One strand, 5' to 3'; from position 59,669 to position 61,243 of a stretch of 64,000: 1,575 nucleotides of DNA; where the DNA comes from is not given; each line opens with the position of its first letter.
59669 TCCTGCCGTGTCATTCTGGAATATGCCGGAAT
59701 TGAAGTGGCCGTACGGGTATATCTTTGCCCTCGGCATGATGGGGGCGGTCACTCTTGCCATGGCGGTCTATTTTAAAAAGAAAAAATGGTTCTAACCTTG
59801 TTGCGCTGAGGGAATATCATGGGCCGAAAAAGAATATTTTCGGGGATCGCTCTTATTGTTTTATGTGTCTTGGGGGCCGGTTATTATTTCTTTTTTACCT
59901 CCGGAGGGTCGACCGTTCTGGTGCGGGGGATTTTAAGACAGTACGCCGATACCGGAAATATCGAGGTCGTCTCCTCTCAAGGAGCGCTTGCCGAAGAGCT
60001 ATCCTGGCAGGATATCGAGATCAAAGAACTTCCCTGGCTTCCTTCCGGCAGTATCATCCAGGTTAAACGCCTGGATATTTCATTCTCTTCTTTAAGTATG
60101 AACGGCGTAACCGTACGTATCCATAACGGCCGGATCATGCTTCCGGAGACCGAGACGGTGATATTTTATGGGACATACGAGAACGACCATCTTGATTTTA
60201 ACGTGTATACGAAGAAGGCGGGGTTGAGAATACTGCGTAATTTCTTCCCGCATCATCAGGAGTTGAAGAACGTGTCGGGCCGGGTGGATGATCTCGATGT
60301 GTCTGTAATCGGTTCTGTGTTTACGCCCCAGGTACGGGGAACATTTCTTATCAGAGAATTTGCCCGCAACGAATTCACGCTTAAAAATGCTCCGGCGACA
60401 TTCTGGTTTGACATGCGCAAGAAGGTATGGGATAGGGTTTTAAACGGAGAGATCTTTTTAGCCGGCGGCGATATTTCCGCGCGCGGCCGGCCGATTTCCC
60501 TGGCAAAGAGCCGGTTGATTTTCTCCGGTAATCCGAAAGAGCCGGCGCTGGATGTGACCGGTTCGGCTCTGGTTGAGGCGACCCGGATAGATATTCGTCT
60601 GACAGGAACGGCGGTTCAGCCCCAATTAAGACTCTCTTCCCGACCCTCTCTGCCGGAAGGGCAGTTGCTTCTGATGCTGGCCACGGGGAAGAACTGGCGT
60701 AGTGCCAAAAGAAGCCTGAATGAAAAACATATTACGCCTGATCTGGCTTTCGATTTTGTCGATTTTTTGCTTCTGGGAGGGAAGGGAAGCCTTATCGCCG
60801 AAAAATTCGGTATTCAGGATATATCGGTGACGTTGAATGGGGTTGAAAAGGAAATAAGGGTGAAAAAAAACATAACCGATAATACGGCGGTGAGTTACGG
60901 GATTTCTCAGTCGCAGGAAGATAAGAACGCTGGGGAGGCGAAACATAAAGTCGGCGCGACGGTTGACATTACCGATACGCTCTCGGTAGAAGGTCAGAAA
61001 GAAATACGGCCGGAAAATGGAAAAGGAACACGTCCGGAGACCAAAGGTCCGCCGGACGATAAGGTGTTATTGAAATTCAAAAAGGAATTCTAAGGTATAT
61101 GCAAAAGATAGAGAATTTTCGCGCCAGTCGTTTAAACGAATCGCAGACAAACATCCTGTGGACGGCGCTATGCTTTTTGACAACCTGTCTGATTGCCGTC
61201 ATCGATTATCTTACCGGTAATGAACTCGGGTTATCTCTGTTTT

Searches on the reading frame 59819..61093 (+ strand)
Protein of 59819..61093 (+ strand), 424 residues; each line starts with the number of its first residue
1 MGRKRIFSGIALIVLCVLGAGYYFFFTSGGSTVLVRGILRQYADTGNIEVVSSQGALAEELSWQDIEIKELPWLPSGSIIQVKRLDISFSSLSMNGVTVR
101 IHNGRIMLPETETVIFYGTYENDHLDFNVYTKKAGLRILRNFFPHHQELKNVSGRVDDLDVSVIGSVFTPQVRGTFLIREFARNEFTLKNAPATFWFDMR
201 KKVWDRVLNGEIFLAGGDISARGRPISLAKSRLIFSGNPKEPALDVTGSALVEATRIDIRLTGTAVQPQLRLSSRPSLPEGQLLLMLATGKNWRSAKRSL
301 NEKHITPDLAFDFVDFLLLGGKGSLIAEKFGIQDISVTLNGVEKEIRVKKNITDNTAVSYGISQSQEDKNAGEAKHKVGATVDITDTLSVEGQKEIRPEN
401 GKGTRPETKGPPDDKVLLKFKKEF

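Call 65: search_protein_families(library=pfam, proteins=[window:59819-61093:+], max_evalue=0.00001)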
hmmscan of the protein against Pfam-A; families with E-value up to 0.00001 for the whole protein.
window:59819-61093:+ (424 aa): 1 family
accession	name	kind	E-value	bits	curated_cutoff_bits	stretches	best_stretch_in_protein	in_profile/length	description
PF04357.19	TamB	-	4.2e-21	76.1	22.4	1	205-424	160-381/381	TamB, inner membrane protein subunit of TAM complex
